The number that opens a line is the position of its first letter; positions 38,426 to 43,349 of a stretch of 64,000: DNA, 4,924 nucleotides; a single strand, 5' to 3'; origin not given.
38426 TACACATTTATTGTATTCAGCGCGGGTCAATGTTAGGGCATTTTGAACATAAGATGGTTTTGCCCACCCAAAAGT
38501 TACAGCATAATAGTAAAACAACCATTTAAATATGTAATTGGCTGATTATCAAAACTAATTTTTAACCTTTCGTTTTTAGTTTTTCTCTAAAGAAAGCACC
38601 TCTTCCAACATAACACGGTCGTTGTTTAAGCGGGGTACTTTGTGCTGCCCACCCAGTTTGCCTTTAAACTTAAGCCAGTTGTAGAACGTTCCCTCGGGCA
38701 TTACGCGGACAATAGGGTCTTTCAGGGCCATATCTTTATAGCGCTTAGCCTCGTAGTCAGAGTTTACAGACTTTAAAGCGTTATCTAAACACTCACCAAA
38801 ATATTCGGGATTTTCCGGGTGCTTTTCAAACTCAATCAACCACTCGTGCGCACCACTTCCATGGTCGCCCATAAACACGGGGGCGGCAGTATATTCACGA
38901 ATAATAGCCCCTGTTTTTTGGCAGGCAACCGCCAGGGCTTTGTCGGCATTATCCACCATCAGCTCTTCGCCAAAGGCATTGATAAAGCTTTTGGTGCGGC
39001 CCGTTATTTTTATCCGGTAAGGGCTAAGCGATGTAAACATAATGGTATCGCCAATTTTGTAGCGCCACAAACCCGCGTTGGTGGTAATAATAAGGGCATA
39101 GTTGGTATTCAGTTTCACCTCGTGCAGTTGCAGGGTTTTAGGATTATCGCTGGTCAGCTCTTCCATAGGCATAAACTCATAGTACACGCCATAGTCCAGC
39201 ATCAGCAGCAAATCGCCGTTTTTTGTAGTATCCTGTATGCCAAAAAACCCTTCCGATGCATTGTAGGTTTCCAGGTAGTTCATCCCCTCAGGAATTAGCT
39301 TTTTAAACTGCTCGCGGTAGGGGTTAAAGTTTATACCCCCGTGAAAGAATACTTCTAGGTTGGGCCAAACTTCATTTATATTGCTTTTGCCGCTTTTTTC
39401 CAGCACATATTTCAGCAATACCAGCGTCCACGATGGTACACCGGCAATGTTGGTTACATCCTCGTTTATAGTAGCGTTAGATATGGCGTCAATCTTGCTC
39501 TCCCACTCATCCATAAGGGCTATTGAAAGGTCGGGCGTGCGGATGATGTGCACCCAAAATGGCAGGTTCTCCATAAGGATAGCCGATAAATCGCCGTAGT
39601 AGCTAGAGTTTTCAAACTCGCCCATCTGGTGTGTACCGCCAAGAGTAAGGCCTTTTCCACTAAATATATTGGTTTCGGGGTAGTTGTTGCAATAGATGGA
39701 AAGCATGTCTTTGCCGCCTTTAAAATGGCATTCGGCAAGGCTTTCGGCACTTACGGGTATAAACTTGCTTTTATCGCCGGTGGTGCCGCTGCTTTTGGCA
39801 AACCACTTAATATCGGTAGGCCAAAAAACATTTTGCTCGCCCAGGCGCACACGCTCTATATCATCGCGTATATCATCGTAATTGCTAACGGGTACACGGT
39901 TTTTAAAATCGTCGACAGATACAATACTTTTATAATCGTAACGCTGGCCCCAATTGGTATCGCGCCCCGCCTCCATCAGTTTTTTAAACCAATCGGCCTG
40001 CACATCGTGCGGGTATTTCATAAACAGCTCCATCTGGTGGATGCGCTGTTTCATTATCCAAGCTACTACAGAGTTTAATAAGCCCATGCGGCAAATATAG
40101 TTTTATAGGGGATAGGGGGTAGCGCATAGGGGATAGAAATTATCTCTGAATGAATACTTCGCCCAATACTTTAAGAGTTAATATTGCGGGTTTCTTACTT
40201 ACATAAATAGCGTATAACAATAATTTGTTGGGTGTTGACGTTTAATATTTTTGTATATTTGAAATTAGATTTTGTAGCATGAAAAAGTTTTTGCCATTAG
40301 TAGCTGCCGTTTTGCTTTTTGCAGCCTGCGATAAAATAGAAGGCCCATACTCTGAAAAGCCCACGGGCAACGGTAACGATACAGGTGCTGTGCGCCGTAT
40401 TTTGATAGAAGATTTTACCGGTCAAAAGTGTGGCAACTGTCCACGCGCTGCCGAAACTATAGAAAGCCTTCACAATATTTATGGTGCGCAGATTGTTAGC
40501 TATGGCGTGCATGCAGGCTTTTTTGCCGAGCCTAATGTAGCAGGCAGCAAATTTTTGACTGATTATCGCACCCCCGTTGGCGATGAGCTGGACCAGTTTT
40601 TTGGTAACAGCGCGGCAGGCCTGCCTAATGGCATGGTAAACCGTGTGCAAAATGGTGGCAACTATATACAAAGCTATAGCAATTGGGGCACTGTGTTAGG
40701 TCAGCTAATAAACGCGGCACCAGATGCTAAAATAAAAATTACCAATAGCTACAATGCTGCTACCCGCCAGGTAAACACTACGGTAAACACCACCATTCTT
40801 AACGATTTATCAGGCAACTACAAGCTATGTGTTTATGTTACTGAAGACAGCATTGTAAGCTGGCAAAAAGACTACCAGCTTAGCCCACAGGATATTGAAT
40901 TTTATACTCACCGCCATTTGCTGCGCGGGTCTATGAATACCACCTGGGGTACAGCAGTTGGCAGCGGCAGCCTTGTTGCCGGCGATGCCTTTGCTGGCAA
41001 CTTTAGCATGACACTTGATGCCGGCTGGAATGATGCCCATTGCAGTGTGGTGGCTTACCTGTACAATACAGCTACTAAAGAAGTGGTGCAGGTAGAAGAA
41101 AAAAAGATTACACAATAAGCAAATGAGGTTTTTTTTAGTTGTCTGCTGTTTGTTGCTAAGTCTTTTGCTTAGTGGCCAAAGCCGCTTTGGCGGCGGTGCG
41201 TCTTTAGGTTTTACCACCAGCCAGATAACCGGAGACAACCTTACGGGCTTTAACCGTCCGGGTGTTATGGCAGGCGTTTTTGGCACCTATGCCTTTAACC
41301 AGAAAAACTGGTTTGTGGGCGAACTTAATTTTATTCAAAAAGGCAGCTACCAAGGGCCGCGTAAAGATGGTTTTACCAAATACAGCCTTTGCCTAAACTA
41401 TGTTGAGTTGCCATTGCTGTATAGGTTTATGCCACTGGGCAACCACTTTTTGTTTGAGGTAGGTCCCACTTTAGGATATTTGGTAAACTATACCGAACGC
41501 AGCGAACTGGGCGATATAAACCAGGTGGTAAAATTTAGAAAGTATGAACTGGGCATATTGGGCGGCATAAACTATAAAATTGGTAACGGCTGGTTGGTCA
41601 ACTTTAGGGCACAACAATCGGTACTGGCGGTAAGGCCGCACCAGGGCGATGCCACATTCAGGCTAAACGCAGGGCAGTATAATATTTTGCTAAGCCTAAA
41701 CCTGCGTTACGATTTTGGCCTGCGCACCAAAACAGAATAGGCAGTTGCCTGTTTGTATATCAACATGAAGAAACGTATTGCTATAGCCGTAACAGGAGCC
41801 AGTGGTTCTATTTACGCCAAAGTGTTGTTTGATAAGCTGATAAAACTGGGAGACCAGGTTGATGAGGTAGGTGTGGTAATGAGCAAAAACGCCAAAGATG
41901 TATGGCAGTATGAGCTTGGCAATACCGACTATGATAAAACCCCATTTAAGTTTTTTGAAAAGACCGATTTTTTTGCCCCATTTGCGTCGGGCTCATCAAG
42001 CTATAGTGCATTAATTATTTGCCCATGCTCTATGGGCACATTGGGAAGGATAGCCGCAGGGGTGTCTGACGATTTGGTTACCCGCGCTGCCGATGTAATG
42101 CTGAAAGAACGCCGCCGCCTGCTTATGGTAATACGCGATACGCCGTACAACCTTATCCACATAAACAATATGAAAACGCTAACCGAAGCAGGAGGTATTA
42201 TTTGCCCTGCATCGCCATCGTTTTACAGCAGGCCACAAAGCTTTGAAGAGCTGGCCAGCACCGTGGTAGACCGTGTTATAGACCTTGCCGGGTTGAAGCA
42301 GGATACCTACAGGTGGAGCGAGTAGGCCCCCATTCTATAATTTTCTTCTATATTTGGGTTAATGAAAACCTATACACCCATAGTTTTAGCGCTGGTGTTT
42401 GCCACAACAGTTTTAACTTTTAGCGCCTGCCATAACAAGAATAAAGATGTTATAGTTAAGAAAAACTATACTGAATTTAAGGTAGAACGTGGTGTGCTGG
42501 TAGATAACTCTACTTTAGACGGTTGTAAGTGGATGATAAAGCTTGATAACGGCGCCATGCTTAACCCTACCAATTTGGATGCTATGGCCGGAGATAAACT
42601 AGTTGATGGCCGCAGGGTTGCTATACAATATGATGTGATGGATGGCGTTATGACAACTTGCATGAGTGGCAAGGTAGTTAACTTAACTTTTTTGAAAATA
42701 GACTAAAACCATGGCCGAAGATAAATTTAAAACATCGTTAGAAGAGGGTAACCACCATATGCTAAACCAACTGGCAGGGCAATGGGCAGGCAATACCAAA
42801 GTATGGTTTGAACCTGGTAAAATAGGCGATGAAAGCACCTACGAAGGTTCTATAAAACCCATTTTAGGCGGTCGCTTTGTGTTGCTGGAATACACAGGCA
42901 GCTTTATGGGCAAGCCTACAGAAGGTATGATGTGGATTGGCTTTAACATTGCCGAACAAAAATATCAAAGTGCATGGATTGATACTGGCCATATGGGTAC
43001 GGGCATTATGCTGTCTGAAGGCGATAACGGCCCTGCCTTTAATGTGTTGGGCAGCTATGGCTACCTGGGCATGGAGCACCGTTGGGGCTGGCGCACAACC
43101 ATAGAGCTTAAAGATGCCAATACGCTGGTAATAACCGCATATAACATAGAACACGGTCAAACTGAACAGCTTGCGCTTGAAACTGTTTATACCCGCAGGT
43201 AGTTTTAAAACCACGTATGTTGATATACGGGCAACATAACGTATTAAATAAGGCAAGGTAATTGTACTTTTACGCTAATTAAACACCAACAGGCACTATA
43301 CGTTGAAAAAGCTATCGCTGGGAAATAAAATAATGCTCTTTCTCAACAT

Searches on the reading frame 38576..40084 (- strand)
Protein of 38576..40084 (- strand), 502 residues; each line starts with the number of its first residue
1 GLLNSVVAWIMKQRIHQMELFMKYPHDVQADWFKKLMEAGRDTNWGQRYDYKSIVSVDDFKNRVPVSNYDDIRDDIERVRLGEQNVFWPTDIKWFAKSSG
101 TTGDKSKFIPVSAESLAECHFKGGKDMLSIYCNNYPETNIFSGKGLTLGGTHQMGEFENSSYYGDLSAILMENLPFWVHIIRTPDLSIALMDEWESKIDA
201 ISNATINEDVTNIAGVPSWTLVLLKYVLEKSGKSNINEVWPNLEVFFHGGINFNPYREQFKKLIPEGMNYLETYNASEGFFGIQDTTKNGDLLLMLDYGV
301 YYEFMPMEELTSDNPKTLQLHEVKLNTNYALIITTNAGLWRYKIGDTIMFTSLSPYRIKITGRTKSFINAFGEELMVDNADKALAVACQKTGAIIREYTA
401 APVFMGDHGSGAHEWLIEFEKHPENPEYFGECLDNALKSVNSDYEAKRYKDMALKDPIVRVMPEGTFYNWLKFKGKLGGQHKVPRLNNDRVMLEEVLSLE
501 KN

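Call 28: search_protein_families(library=pfam, proteins=[window:38576-40084:-], max_evalue=0.0001)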
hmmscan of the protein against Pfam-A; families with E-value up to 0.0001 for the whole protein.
window:38576-40084:- (502 aa): 3 families
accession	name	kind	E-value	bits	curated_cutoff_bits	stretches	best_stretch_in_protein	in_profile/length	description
PF03321.19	GH3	-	2.7e-66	224.3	23.6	1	14-266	1-301/304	GH3 family N-terminal domain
PF23572.1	GH3_C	-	4.9e-27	95.4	23.6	1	379-490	2-118/119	GH3 family C-terminal domain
PF23571.1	GH3_M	-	5.8e-23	81.2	23.6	1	294-363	2-75/75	GH3 family central domain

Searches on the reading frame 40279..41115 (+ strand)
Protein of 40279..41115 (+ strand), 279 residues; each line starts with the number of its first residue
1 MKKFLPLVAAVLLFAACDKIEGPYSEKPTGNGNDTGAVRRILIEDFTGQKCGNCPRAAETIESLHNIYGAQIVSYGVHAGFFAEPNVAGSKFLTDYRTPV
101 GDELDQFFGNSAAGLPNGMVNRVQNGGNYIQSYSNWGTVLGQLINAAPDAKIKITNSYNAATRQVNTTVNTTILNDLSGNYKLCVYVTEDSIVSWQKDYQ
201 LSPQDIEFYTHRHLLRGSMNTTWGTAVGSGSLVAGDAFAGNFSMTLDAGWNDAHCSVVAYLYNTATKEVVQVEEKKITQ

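Call 72: search_protein_families(library=pfam, proteins=[window:40279-41115:+], max_evalue=0.0001)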
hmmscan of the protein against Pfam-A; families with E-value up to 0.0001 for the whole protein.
window:40279-41115:+ (279 aa): 1 family
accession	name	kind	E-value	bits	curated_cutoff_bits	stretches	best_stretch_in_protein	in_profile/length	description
PF11551.14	Omp28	-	1.8e-30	106.4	34.9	1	112-278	10-168/171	Outer membrane protein Omp28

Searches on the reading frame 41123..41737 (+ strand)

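Call 72: search_protein_families(library=pfam, proteins=[window:41123-41737:+], max_evalue=0.0001)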
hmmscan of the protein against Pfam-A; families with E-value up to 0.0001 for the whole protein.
window:41123-41737:+ (205 aa): 2 families
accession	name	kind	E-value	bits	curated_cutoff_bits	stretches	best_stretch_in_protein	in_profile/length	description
PF13505.12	OMP_b-brl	-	1.4e-11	45.3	28.7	1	16-182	14-163/175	Outer membrane protein beta-barrel domain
PF13568.12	OMP_b-brl_2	-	6.3e-11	43.1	27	1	24-164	15-167/175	Outer membrane protein beta-barrel domain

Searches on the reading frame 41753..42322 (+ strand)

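Call 72: search_protein_families(library=pfam, proteins=[window:41753-42322:+], max_evalue=0.0001)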
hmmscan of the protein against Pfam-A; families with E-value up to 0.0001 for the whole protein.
window:41753-42322:+ (190 aa): 1 family
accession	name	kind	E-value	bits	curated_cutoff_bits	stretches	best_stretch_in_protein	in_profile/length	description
PF02441.25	Flavoprotein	-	2.6e-41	141.4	22.7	1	7-178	1-161/162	Flavoprotein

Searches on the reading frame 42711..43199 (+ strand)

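Call 72: search_protein_families(library=pfam, proteins=[window:42711-43199:+], max_evalue=0.0001)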
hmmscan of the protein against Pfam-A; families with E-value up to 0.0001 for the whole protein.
window:42711-43199:+ (163 aa): 1 family
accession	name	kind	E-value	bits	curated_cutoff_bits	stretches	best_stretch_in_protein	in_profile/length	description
PF07617.17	DUF1579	-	6.9e-38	130.4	25.2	1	14-162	5-155/155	Protein of unknown function (DUF1579)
